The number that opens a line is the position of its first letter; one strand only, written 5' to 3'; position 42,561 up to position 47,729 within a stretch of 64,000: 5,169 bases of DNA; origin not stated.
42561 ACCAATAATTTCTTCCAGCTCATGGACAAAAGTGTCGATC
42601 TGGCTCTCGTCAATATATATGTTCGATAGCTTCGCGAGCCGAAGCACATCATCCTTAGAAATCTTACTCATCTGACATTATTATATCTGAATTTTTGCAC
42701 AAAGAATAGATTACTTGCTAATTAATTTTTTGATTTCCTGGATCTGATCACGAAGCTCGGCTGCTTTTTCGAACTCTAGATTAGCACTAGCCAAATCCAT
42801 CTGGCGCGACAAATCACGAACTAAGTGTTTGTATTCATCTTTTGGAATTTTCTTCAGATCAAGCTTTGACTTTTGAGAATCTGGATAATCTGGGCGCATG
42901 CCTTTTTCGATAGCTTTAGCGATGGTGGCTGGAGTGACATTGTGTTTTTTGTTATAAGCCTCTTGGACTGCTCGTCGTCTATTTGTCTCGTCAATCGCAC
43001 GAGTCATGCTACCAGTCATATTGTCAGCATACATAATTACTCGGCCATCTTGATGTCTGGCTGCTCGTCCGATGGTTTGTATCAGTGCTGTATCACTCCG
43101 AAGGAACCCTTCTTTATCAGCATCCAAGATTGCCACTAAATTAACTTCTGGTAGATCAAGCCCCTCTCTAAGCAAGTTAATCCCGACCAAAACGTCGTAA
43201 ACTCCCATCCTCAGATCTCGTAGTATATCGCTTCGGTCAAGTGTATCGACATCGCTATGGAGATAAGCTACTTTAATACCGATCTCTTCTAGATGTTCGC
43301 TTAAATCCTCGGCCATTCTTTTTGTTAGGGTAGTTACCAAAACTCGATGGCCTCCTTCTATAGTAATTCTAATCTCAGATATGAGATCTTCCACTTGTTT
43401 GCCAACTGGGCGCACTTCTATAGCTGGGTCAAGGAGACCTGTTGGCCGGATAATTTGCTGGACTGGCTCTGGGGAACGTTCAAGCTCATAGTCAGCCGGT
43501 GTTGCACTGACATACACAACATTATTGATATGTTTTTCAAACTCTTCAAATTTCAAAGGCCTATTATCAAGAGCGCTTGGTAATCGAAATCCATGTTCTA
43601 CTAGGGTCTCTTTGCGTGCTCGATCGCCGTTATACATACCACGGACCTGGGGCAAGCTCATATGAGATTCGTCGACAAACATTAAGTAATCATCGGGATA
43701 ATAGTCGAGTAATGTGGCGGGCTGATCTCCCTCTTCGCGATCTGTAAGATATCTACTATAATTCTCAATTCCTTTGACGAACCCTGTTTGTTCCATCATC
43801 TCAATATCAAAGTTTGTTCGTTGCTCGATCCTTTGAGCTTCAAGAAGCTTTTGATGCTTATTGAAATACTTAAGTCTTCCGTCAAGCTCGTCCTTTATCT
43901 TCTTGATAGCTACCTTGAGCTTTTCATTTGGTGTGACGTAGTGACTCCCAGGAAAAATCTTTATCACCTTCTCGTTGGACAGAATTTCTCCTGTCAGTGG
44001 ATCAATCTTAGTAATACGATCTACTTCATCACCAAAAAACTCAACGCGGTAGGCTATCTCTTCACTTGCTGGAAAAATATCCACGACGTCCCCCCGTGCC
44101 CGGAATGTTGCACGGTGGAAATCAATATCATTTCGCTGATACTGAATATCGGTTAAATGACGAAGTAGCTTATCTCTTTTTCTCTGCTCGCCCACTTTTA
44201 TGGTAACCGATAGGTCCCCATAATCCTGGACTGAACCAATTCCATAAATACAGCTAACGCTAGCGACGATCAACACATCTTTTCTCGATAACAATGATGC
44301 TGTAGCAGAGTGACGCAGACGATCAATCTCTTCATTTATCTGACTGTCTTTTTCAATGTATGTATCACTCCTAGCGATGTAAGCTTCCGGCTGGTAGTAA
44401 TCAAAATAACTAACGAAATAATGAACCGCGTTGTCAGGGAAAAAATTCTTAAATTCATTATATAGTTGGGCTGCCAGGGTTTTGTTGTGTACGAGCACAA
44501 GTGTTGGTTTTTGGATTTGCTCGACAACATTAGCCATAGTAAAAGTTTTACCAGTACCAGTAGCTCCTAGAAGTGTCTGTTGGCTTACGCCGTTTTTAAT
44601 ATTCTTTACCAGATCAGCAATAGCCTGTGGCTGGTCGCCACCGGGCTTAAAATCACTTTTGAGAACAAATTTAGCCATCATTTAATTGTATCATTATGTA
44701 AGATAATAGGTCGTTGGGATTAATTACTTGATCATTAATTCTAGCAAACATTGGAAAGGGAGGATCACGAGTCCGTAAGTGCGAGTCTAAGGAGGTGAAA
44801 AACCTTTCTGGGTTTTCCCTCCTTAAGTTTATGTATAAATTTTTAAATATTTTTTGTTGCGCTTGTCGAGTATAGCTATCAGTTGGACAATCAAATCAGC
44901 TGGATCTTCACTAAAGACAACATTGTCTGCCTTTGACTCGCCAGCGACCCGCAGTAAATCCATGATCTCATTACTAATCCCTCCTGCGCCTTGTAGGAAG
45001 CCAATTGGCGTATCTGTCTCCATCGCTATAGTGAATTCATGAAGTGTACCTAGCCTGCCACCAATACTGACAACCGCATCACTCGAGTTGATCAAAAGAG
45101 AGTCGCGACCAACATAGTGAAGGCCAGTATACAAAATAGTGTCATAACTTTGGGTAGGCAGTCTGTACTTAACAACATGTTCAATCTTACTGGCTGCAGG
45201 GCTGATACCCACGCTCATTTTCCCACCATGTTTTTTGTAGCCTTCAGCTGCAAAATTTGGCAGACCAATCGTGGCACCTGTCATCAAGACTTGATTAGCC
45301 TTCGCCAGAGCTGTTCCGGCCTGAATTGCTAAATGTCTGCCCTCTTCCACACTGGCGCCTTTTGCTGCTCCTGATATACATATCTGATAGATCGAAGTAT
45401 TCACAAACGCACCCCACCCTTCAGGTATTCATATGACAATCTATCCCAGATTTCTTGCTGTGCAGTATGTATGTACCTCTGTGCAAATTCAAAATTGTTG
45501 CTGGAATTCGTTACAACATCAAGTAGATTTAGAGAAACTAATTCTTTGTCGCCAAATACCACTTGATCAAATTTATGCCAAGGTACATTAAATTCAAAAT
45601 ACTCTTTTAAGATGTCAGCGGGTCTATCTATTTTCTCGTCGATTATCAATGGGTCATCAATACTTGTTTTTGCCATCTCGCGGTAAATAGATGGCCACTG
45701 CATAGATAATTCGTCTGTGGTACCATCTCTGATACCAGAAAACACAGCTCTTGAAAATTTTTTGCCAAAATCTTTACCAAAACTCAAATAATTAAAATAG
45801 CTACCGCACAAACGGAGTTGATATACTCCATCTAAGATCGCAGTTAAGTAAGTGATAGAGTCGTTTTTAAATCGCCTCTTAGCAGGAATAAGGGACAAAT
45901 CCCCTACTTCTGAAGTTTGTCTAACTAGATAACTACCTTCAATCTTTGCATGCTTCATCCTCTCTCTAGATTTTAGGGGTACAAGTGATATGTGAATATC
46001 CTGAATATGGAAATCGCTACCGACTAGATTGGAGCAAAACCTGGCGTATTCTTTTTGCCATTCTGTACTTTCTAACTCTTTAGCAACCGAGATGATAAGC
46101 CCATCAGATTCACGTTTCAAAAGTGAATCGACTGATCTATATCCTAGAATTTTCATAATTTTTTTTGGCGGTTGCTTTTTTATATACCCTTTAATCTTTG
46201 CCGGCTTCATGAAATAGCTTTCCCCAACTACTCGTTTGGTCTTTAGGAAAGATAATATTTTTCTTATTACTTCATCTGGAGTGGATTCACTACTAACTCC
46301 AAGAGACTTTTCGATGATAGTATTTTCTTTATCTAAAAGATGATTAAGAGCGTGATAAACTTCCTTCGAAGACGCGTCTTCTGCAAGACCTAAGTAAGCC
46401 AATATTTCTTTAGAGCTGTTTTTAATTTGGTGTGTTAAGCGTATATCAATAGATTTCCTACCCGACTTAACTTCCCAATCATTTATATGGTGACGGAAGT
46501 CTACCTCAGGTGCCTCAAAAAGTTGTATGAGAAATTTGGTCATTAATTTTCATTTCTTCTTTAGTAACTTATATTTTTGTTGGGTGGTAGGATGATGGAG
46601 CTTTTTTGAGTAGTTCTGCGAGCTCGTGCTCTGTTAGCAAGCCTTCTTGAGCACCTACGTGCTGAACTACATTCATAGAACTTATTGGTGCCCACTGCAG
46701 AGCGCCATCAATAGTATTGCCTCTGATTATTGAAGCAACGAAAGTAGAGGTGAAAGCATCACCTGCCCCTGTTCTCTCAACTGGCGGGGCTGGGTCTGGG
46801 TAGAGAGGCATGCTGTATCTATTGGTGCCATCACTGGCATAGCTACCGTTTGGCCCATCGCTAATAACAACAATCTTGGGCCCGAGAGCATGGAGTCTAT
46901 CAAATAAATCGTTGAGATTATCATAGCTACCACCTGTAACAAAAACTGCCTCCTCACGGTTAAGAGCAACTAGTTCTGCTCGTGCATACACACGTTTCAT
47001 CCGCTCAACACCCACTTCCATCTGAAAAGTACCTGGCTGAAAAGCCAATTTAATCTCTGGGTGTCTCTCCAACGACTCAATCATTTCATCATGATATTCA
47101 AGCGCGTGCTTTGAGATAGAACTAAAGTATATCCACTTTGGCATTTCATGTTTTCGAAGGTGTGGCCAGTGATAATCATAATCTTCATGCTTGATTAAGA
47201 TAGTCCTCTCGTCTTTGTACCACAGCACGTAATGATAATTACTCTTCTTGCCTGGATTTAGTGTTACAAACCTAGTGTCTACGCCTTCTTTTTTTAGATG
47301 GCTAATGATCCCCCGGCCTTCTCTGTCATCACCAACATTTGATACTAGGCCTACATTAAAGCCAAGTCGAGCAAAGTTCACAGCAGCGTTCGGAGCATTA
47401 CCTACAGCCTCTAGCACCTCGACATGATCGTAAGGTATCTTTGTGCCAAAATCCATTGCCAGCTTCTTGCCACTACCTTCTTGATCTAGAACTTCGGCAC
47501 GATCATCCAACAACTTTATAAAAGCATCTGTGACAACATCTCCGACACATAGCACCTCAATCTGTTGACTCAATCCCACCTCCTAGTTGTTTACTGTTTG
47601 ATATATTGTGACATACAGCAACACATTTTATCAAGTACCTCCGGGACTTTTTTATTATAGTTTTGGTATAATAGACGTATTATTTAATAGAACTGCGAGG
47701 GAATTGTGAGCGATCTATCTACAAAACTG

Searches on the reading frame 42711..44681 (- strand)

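Call 13: search_protein_families(library=pfam, proteins=[window:42711-44681:-])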
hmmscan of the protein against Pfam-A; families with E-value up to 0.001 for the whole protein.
window:42711-44681:- (656 aa): 7 families
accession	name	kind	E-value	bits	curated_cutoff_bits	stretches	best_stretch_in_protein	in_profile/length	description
PF17757.6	UvrB_inter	-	1.3e-32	112.2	22.9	1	159-248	1-91/91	UvrB interaction domain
PF12344.14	UvrB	-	6.6e-22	77.5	27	1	550-591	1-42/43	Ultra-violet resistance protein B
PF00271.37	Helicase_C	-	6.6e-21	75.1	23.5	1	431-543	4-109/110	Helicase conserved C-terminal domain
PF04851.21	ResIII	-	1.7e-14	54.5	22.5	1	16-86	7-82/164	Type III restriction enzyme, res subunit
PF02151.25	UVR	-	7.5e-11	41.9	21.5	1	620-652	3-35/36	UvrB/uvrC motif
PF00270.35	DEAD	-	1.3e-06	28.7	26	1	19-87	6-77/167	DEAD/DEAH box helicase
PF13604.12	AAA_30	-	0.0002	21.6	27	0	29-73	15-62/191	AAA domain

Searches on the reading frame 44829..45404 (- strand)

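Call 13: search_protein_families(library=pfam, proteins=[window:44829-45404:-])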
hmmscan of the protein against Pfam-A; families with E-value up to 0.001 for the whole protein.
window:44829-45404:- (191 aa): 1 family
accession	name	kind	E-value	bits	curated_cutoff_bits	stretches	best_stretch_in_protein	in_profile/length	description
PF18306.6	LDcluster4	-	1.1e-27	97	26.3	1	6-147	2-130/151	SLOG cluster4 family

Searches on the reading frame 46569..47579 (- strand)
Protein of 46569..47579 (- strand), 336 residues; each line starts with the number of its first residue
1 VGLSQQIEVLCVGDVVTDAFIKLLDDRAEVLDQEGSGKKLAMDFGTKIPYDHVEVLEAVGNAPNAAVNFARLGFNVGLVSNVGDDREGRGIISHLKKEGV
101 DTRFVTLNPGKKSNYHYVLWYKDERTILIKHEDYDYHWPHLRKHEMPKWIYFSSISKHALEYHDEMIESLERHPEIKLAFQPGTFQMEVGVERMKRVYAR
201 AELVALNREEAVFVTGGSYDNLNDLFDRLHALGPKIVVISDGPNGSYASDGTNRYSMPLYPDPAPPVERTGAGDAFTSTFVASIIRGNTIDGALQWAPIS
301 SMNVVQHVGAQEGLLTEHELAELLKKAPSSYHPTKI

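Call 13: search_protein_families(library=pfam, proteins=[window:46569-47579:-])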
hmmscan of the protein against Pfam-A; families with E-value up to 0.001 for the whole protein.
window:46569-47579:- (336 aa): 1 family
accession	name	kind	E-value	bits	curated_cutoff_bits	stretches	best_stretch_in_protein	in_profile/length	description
PF00294.29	PfkB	-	2.4e-33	116.2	25.8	1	58-314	35-299/302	pfkB family carbohydrate kinase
